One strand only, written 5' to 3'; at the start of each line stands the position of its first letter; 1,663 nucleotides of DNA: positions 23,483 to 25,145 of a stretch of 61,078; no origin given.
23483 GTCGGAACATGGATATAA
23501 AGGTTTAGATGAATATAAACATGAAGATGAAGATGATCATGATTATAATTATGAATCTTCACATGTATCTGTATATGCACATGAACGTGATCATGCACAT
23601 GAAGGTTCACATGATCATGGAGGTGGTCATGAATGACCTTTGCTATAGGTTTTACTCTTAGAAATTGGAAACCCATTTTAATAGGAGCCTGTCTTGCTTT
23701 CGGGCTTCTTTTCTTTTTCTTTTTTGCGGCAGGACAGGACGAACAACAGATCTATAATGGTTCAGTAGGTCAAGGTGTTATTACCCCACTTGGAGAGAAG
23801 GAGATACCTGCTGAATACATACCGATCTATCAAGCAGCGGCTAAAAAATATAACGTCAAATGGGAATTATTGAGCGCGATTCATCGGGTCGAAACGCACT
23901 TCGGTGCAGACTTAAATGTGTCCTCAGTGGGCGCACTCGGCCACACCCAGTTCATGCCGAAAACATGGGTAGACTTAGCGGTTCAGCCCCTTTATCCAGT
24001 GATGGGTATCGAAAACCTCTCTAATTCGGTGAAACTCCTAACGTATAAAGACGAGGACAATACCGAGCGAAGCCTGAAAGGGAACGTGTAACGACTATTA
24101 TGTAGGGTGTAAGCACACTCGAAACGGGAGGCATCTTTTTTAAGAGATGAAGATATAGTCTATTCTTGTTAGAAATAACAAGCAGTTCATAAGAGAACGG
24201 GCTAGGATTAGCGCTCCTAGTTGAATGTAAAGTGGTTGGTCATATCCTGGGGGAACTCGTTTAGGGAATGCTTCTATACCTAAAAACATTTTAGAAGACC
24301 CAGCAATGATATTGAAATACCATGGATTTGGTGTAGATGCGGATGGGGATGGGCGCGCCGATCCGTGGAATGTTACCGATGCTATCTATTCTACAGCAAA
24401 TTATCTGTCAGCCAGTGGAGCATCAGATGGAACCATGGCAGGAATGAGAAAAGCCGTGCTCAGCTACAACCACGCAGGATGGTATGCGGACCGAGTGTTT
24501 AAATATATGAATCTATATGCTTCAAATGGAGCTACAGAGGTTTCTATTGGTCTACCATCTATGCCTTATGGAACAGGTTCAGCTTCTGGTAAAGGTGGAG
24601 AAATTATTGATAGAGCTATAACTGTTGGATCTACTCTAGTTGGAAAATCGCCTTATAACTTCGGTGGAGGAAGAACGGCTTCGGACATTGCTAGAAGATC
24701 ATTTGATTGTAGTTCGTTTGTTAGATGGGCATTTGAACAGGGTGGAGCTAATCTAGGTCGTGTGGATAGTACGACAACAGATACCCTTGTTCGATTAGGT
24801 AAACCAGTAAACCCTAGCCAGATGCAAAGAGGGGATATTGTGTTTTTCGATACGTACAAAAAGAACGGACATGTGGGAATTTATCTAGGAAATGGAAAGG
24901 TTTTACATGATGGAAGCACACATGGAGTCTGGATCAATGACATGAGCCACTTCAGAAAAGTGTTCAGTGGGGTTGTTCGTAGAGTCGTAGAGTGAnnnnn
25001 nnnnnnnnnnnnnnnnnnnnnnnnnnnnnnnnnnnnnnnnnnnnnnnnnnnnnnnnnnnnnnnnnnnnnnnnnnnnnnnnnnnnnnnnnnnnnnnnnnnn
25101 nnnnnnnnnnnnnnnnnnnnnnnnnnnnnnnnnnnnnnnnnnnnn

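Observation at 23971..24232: ORF-less td-like group I intron splits the T4SS cell-wall hydrolase (lytic transglycosylase + NlpC/P60) gene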

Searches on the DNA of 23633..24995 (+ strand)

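Call 5: search_dna_similar(query=window:23633-24995:+, collection=plasmids, mode=distant, max_rows=30)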
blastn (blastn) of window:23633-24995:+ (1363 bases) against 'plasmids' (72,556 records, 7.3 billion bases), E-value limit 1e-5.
Records with a match: 89; places in all: 89; records where one place covers at least 80% of the query: 0.
Best place of each record, by identity: 80-90% 2; 60-80% 87.
By first word of the organism name: Bacillus 52; Listeria 16; Priestia 7; Clostridioides 6; Clostridium 2; Enterococcus 2; Pontibacillus 1; Peribacillus 1; Paenalkalicoccus 1; Niallia 1.
By predicted mobility (MOB-suite, as given by PLSDB): non-mobilizable 34; conjugative 33; mobilizable 22.
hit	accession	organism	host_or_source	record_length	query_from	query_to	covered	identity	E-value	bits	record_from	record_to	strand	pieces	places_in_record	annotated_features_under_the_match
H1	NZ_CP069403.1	Priestia megaterium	Homo sapiens,Pure culture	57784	165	1302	64%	65.9%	3e-21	211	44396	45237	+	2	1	bifunctional lytic transglycosylase/C40 family peptidase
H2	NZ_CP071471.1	Priestia megaterium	whole organism,Hypersaline environment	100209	319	774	33%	79.6%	4e-108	399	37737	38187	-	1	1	none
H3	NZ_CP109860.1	Priestia megaterium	dendrobium,mixed culture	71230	165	1296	29%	70.2%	2e-17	172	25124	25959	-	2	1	bifunctional lytic transglycosylase/C40 family peptidase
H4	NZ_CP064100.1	Priestia aryabhattai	cell culture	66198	165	1296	29%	69.2%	1e-14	154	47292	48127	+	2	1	bifunctional lytic transglycosylase/C40 family peptidase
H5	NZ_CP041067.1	Priestia megaterium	cell culture,soil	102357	181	786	25%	72.9%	4e-20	185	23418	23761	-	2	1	bifunctional lytic transglycosylase/C40 family peptidase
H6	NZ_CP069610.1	Priestia megaterium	Homo sapiens,Pure culture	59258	181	774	24%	72.8%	4e-20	178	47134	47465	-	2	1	bifunctional lytic transglycosylase/C40 family peptidase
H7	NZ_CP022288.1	Bacillus subtilis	whole organism,mushroom substrate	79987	973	1279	23%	71.4%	3e-33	150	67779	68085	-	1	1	bifunctional lytic transglycosylase/C40 family peptidase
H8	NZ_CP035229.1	Bacillus licheniformis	cell culture,food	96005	973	1279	23%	71.4%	3e-33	150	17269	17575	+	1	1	bifunctional lytic transglycosylase/C40 family peptidase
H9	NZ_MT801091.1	Bacillus licheniformis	-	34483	973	1279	23%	71.4%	3e-33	150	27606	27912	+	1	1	bifunctional lytic transglycosylase/C40 family peptidase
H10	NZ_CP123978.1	Bacillus subtilis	pure culture,soil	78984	973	1279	23%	71.4%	3e-33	150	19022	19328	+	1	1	bifunctional lytic transglycosylase/C40 family peptidase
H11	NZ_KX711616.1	Bacillus subtilis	flower bed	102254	982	1263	21%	70.0%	6e-24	121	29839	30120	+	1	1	bifunctional lytic transglycosylase/C40 family peptidase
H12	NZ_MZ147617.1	Listeria ivanovii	-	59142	982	1279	22%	66.0%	9e-9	70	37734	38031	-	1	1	bifunctional lytic transglycosylase/C40 family peptidase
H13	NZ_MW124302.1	Listeria ivanovii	-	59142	982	1279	22%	66.0%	9e-9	70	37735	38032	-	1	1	bifunctional lytic transglycosylase/C40 family peptidase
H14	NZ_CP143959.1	Bacillus amyloliquefaciens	-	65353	1004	1297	22%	66.2%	8e-10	74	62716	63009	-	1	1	bifunctional lytic transglycosylase/C40 family peptidase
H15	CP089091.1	Listeria marthii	soil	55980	982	1267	21%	66.3%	3e-9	73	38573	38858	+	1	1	none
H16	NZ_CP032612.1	Bacillus thuringiensis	single cell,soil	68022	376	593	16%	72.4%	7e-23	116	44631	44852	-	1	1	none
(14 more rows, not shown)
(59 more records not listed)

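Call 6: search_dna_similar(query=window:23971-24232:+, collection=phages, mode=distant, max_rows=30)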
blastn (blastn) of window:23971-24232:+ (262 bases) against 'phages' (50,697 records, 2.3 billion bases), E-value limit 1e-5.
Records with a match: 424; places in all: 465; records where one place covers at least 80% of the query: 12.
Best place of each record, by identity: 90-95% 2; 80-90% 232; 60-80% 190.
By first word of the organism name: Staphylococcus 141; Escherichia 66; Pectobacterium 38; Yersinia 35; Vibrio 28; Bacillus 26; Acinetobacter 13; Pseudomonas 11; Salmonella 10; Klebsiella 6; and 20 more.
By host as written in the record: Staphylococcus aureus 60; - 57; Pectobacterium atrosepticum DSM18077 33; Yersinia pestis 30; Escherichia coli 18; Escherichia coli B 12; Pseudomonas syringae pv. porri LMG 28495 8; Staphylococcus carnosus TM300 6; and 126 more.
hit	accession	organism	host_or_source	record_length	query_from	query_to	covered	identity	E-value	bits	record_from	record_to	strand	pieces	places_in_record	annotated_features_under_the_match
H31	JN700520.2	Staphylococcus phage StB12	Staphylococcus hominis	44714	12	261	87%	78.0%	3e-19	172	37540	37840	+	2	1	peptidoglycan hydrolase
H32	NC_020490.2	Staphylococcus phage StB12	Staphylococcus hominis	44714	12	261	87%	78.0%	3e-19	172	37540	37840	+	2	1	endolysin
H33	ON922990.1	Vibrio phage VPMCC14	Vibrio sp.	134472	44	259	82%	73.5%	2e-27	127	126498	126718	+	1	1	putative DNA polymerase III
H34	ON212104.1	Vibrio phage VnaP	Vibrio natriegens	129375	44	259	82%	73.1%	9e-26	123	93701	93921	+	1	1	none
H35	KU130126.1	Pseudomonas phage vB_PsyM_KIL1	Pseudomonas syringae pv. porri LMG 28495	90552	38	262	86%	69.5%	2e-15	88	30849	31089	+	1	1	promoter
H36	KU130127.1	Pseudomonas phage vB_PsyM_KIL2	Pseudomonas syringae pv. porri LMG 28495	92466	38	262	86%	69.5%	2e-15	88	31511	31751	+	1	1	promoter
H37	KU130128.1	Pseudomonas phage vB_PsyM_KIL3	Pseudomonas syringae pv. porri LMG 28495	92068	38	262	86%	69.5%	2e-15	88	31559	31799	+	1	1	promoter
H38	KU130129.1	Pseudomonas phage vB_PsyM_KIL4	Pseudomonas syringae pv. porri LMG 28495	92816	38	262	86%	69.5%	2e-15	88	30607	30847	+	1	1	promoter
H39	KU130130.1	Pseudomonas phage vB_PsyM_KIL5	Pseudomonas syringae pv. porri LMG 28495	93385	38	262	86%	69.5%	2e-15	88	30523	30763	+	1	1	promoter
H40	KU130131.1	Pseudomonas phage vB_PsyM_KIL3b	Pseudomonas syringae pv. porri LMG 28495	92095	38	262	86%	69.5%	2e-15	88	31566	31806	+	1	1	promoter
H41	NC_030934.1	Pseudomonas phage vB_PsyM_KIL1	Pseudomonas syringae pv. porri LMG 28495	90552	38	262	86%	69.5%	2e-15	88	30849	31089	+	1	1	promoter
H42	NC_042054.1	Pseudomonas phage vB_PsyM_KIL4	Pseudomonas syringae pv. porri LMG 28495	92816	38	262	86%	69.5%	2e-15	88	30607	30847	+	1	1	promoter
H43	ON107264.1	Bacillus phage BUCT083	Bacillus subtilis subsp. subtilis str. ...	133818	16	215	76%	66.4%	3e-7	61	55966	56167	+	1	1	none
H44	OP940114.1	Staphylococcus phage vB_SauM_VL10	Staphylococcus aureus ATCC43300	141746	16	207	73%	68.3%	2e-8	64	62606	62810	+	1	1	none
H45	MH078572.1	Staphylococcus phage phiSA_BS1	Staphylococcus sp. ATCC 25923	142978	15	191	68%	68.8%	3e-7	62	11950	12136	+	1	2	none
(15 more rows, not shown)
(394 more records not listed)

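Call 7: get_annotated_region(hit=H1, flank=3000)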
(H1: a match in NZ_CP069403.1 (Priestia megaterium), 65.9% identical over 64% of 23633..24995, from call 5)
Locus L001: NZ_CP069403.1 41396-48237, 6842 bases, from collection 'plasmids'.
description: Priestia megaterium strain CDC 2008724129 plasmid pPmC-129-6, complete sequence
organism: Priestia megaterium (NCBI taxid 1404)
taxonomy: Bacteria; Bacillota; Bacilli; Bacillales; Bacillaceae; Priestia; Priestia megaterium
host: -; source: Homo sapiens,Pure culture; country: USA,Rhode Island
typing (MOB-suite, as given by PLSDB): non-mobilizable
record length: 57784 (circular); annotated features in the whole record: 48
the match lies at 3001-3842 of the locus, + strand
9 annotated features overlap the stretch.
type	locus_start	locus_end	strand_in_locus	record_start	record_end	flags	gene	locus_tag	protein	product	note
CDS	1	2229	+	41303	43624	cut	-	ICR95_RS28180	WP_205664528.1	type IV secretion system protein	GO:0030255 - protein secretion by the type IV secretion system [Evidence IEA]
CDS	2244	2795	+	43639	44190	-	-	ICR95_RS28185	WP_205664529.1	hypothetical protein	-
CDS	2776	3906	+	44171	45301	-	-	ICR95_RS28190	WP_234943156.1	bifunctional lytic transglycosylase/C40 family peptidase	GO:0006508 - proteolysis [Evidence IEA]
CDS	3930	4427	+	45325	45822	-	-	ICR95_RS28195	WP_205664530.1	hypothetical protein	-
CDS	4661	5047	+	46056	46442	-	-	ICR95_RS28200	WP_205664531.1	hypothetical protein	-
CDS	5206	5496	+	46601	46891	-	-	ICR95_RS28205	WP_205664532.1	AbrB/MazE/SpoVT family DNA-binding domain-containing protein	-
CDS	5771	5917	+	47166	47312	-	-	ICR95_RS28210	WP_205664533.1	sporulation histidine kinase inhibitor Sda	-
CDS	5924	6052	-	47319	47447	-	-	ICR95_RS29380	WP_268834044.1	hypothetical protein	-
CDS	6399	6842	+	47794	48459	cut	-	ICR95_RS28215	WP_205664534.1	hypothetical protein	-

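Call 8: get_annotated_region(hit=H2, flank=4000)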
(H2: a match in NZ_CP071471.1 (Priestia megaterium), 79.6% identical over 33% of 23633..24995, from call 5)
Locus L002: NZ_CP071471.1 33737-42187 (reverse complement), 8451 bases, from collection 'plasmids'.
description: Priestia megaterium strain H2 plasmid punamed5, complete sequence
organism: Priestia megaterium (NCBI taxid 1404)
taxonomy: Bacteria; Bacillota; Bacilli; Bacillales; Bacillaceae; Priestia; Priestia megaterium
host: -; source: whole organism,Hypersaline environment; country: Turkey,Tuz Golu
typing (MOB-suite, as given by PLSDB): non-mobilizable
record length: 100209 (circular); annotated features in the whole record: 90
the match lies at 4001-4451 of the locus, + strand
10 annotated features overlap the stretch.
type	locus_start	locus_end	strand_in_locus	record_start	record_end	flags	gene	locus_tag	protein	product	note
CDS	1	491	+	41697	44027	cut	-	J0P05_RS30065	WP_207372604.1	type IV secretion system protein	GO:0030255 - protein secretion by the type IV secretion system [Evidence IEA]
CDS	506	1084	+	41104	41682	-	-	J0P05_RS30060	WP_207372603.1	hypothetical protein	-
CDS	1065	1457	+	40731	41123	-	-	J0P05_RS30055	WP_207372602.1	hypothetical protein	-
CDS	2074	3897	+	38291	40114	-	-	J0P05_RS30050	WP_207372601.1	reverse transcriptase/maturase family protein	-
CDS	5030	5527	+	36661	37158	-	-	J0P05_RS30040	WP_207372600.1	hypothetical protein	-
CDS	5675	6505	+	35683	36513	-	-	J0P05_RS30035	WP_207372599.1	hypothetical protein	-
CDS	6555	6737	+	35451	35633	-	-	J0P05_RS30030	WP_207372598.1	hypothetical protein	-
CDS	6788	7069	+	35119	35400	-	-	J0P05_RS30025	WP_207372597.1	AbrB/MazE/SpoVT family DNA-binding domain-containing protein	-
CDS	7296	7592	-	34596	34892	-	-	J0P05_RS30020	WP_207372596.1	hypothetical protein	-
CDS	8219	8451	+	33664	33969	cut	-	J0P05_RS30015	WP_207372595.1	hypothetical protein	-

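Call 9: get_annotated_region(hit=H16, flank=3000)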
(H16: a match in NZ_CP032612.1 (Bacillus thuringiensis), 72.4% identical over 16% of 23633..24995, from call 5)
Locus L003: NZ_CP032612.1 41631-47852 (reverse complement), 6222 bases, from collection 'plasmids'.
description: Bacillus thuringiensis strain QZL38 plasmid p.4, complete sequence
organism: Bacillus thuringiensis (NCBI taxid 1428)
taxonomy: Bacteria; Bacillota; Bacilli; Bacillales; Bacillaceae; Bacillus; Bacillus thuringiensis
host: -; source: single cell,soil; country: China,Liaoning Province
typing (MOB-suite, as given by PLSDB): non-mobilizable; replicon rep_cluster_1396
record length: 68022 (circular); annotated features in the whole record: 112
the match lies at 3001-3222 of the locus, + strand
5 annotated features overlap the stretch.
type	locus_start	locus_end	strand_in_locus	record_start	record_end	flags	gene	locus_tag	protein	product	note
CDS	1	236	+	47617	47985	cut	-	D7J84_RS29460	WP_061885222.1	HK97 gp10 family phage protein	-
CDS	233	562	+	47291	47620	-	-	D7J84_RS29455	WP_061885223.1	hypothetical protein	-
CDS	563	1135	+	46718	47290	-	-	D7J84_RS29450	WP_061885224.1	major tail protein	GO:0019068 - virion assembly [Evidence IEA]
CDS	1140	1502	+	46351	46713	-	-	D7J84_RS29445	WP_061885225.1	hypothetical protein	-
CDS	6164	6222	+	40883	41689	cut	-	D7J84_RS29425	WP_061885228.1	distal tail protein Dit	GO:0016032 - viral process [Evidence IEA]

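Call 11: search_rna_families(sources=[L001, L002, L003], threshold=gathering, show_alignments=0)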
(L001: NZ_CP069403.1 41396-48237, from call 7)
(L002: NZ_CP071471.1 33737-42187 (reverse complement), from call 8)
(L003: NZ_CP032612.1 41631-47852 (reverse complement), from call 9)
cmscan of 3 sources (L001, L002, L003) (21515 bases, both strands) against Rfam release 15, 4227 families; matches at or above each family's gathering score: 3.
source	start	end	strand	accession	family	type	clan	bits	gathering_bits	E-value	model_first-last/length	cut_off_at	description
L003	2961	3179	+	RF00028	Intron_gpI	Intron;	-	94.9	50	1.2e-23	1-253/253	no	Group I catalytic intron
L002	4011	4229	+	RF00028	Intron_gpI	Intron;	-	82.4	50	6.6e-20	1-253/253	no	Group I catalytic intron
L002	3904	4000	+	RF00029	Intron_gpII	Intron;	-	59.8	40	1e-09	1-77/77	no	Group II catalytic intron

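Call 40: search_dna_similar(query=window:23971-24232:+, collection=plasmids, mode=distant, max_rows=60)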
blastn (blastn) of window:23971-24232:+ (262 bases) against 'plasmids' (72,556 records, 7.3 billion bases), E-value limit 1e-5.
Records with a match: 27; places in all: 28; records where one place covers at least 80% of the query: 12.
Best place of each record, by identity: 80-90% 3; 60-80% 24.
By first word of the organism name: Bacillus 16; Clostridioides 6; Enterococcus 2; Priestia 1; Pontibacillus 1; Acetoanaerobium 1.
By predicted mobility (MOB-suite, as given by PLSDB): non-mobilizable 25; conjugative 2.
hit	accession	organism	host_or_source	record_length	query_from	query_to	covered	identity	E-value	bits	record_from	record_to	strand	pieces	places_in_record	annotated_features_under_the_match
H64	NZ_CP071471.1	Priestia megaterium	whole organism,Hypersaline environment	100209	1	255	97%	86.3%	2e-78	298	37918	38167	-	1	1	none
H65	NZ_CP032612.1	Bacillus thuringiensis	single cell,soil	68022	38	255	83%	72.4%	1e-23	116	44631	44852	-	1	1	none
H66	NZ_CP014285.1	Bacillus thuringiensis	cell culture,soil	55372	38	255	83%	72.4%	1e-23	116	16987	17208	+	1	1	none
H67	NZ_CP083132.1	Bacillus thuringiensis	whole organism,Biopesticide Novodor 3FC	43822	38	255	83%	71.8%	2e-20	105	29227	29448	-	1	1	none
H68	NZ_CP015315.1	Bacillus thuringiensis serovar morrisoni str. 4AA1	Tribolium castaneum,whole organism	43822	38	255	83%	71.8%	2e-20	105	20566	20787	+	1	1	none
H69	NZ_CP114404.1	Bacillus thuringiensis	liquid culture,Bacillus thuringiensis ...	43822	38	255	83%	71.8%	2e-20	105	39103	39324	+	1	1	none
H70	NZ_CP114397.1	Bacillus thuringiensis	liquid culture,Bacillus thuringiensis ...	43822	38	255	83%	71.8%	2e-20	105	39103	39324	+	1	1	none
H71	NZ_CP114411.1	Bacillus thuringiensis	liquid culture,Bacillus thuringiensis ...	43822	38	255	83%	71.8%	2e-20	105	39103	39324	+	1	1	none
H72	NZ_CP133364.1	Bacillus thuringiensis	Tenebrio molitor,liquid culture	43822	38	255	83%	71.8%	2e-20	105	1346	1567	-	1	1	none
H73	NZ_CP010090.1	Bacillus thuringiensis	Dendrolimus sibericus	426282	38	255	83%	70.9%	1e-17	97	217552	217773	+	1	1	none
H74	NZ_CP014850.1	Bacillus thuringiensis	soil,soil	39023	38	255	83%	70.8%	3e-19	102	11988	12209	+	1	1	none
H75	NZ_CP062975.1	Pontibacillus sp. ALD_SL1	mangrove mud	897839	15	229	82%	67.8%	4e-11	75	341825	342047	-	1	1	none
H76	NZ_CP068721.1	Bacillus cereus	Angelica sinensis Dlies,single cell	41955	42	232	73%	71.8%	6e-15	89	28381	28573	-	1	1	none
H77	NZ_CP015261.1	Bacillus wiedmannii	Caenorhabditis elegans,whole organism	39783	42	232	73%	71.3%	1e-16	93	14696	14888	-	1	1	none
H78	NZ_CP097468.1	Bacillus velezensis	-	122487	16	215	76%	65.9%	3e-6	60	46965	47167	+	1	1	none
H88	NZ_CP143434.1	Enterococcus lactis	single cell,doenjang-meju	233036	180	255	29%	77.6%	8e-7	62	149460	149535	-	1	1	none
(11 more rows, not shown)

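Call 41: get_annotated_region(hit=H88, flank=3500)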
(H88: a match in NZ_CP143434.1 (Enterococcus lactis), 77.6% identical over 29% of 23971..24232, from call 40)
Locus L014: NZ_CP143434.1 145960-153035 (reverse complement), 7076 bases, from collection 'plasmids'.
description: Enterococcus lactis strain MElac1 plasmid pMElacP1, complete sequence
organism: Enterococcus lactis (NCBI taxid 357441)
taxonomy: Bacteria; Bacillota; Bacilli; Lactobacillales; Enterococcaceae; Enterococcus; Enterococcus lactis
host: -; source: single cell,doenjang-meju; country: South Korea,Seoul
typing (MOB-suite, as given by PLSDB): conjugative; replicon rep_cluster_893; relaxase MOBP; mating-pair formation MPF_T
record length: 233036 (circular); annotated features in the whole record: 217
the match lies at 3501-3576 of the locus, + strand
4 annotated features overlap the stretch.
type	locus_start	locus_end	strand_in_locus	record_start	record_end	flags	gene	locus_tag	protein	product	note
CDS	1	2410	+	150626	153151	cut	-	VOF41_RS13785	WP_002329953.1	sigma 54-interacting transcriptional regulator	GO:0006355 - regulation of DNA-templated transcription [Evidence IEA]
CDS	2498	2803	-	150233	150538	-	-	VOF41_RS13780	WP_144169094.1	LPXTG cell wall anchor domain-containing protein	-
CDS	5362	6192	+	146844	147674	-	-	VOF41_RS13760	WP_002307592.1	MetQ/NlpA family ABC transporter substrate-binding protein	-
CDS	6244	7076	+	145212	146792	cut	-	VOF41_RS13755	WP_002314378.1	ABC transporter substrate-binding protein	-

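Call 42: get_annotated_region(hit=H78, flank=3500)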
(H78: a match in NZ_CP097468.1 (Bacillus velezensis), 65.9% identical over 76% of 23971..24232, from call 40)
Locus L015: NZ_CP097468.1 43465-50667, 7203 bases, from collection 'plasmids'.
description: Bacillus velezensis strain HMB26553 plasmid plaBV1, complete sequence
organism: Bacillus velezensis (NCBI taxid 492670)
taxonomy: Bacteria; Bacillota; Bacilli; Bacillales; Bacillaceae; Bacillus; Bacillus velezensis
host: -; source: -; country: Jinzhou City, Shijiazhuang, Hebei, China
typing (MOB-suite, as given by PLSDB): non-mobilizable
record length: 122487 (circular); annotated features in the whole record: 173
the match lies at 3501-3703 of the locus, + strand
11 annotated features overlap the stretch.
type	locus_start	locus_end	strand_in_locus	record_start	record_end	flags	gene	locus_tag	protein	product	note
CDS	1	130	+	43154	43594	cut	-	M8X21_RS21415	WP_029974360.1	hypothetical protein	-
CDS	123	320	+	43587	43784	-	-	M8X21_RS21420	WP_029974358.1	hypothetical protein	-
CDS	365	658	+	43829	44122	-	-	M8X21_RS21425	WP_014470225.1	hypothetical protein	-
CDS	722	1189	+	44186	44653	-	-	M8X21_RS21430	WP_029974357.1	hypothetical protein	-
CDS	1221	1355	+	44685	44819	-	-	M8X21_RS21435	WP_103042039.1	hypothetical protein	-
CDS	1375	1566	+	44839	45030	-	-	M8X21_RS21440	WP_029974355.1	hypothetical protein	-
CDS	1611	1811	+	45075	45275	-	-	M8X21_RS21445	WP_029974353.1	hypothetical protein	-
CDS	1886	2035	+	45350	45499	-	-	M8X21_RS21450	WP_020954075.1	hypothetical protein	-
CDS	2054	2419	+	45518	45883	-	-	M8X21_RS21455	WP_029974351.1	hypothetical protein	-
CDS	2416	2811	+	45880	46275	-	nrdI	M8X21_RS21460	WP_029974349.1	class Ib ribonucleoside-diphosphate reductase assembly flavoprotein NrdI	GO:0009263 - deoxyribonucleotide biosynthetic process [Evidence IEA]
CDS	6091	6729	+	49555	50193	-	-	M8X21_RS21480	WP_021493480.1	GIY-YIG nuclease family protein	-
